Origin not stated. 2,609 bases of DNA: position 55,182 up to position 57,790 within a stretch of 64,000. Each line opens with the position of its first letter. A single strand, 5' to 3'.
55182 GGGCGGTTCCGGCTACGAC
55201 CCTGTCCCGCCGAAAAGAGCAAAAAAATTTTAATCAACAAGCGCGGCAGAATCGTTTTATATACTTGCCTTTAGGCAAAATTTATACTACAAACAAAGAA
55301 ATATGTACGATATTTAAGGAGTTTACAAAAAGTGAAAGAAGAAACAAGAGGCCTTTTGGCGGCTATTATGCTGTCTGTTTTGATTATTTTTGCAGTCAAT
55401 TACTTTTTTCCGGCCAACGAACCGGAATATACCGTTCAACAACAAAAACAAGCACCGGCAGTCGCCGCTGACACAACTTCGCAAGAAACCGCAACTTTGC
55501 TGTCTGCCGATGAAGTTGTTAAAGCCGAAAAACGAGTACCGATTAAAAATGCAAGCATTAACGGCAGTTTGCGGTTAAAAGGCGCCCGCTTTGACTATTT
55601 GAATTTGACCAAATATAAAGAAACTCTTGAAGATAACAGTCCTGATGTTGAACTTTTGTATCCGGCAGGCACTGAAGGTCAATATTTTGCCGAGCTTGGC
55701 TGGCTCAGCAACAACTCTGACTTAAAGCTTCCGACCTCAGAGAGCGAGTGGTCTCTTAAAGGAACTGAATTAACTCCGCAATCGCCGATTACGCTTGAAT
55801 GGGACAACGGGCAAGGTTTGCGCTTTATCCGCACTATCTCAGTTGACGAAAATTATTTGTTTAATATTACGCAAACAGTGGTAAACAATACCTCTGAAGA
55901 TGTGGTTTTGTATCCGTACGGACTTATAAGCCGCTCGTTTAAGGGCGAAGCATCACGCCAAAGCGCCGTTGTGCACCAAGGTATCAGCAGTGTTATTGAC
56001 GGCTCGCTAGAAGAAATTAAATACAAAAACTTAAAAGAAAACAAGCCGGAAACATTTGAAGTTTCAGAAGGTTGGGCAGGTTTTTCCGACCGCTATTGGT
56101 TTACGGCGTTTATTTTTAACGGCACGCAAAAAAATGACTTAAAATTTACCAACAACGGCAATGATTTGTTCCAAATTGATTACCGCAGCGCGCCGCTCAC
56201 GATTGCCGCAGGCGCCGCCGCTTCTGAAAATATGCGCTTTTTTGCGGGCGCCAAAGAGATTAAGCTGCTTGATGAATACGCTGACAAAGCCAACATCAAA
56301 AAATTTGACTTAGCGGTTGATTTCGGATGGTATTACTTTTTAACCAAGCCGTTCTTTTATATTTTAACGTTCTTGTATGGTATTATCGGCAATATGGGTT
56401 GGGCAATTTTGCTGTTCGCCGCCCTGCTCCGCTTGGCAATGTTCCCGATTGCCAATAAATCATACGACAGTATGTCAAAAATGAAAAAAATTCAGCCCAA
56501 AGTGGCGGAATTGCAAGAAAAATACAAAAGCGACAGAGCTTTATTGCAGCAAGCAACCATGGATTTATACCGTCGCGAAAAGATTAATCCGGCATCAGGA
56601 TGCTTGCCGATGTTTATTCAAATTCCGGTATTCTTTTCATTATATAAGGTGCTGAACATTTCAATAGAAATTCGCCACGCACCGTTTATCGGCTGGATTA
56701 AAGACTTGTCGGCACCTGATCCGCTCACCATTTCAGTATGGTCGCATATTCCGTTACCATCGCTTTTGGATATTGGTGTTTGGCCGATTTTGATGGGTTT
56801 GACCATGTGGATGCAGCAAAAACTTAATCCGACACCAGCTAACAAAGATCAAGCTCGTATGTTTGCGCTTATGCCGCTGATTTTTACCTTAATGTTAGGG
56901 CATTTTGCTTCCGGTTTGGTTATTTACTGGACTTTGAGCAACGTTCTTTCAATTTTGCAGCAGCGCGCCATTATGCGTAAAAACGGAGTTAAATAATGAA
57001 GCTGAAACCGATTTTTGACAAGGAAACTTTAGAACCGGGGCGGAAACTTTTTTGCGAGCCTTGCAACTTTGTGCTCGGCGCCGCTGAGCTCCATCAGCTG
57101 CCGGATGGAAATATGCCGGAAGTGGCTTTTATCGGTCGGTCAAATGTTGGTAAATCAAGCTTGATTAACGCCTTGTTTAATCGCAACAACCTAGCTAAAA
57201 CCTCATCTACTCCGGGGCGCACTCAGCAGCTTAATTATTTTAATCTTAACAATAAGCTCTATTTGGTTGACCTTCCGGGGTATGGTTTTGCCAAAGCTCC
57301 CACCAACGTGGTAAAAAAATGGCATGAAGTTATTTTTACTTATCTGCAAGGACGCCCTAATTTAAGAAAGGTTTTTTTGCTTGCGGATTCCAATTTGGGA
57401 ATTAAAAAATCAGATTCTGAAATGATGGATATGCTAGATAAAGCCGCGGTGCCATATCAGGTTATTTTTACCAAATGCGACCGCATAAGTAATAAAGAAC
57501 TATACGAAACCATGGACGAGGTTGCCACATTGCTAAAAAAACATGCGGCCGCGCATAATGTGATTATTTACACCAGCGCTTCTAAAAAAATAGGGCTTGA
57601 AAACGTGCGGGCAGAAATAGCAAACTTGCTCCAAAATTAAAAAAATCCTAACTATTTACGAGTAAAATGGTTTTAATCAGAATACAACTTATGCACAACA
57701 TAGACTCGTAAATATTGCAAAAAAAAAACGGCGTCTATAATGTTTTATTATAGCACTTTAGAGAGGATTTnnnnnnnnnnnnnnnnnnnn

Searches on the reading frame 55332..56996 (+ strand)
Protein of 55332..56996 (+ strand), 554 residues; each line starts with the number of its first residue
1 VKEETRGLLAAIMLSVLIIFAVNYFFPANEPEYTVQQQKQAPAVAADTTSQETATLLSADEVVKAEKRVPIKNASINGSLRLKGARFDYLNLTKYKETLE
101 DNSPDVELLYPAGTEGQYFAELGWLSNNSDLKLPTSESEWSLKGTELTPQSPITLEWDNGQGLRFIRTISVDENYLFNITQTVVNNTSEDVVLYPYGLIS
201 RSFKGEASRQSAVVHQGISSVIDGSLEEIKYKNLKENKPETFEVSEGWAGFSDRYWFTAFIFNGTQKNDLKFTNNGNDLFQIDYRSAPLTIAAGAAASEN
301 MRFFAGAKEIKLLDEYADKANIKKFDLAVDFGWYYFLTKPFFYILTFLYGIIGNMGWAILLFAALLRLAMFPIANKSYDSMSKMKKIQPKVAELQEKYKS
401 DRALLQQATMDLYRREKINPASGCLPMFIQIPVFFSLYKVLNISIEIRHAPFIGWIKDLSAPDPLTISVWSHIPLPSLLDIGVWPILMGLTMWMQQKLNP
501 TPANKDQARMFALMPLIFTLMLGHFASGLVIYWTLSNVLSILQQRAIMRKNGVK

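Call 18: search_protein_families(library=pfam, proteins=[window:55332-56996:+], max_evalue=0.001)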
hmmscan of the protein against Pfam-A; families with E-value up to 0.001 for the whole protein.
window:55332-56996:+ (554 aa): 2 families
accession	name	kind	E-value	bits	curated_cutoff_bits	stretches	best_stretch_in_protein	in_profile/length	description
PF14849.12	YidC_periplas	-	2.6e-72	244.6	24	1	68-343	1-282/283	YidC periplasmic domain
PF02096.25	60KD_IMP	-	6.1e-59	199.1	35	1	355-549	1-163/163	60Kd inner membrane protein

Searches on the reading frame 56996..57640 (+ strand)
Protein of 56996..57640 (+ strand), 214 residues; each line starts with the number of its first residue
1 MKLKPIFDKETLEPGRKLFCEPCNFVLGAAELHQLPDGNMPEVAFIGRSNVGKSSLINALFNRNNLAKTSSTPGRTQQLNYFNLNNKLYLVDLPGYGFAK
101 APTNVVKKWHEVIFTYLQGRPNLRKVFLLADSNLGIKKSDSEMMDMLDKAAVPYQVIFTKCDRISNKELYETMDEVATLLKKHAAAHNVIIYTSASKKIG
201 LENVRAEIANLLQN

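Call 18: search_protein_families(library=pfam, proteins=[window:56996-57640:+], max_evalue=0.001)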
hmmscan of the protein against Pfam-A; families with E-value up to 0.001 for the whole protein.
window:56996-57640:+ (214 aa): 5 families
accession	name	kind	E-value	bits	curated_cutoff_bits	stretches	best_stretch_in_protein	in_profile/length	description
PF01926.29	MMR_HSR1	-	1.1e-20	74.3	21.9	1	42-160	1-113/113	50S ribosome-binding GTPase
PF03193.22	RsgA_GTPase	-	1.7e-08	34.9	30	1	43-95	109-167/174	RsgA GTPase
PF00009.33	GTP_EFTU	-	6.4e-08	32.8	26.5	1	127-213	97-187/188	Elongation factor Tu GTP binding domain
PF00350.29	Dynamin_N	-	2.7e-06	27.9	27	0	43-68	1-26/168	Dynamin family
PF02421.24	FeoB_N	-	8.2e-06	25.9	27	1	42-96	2-57/156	Ferrous iron transport protein B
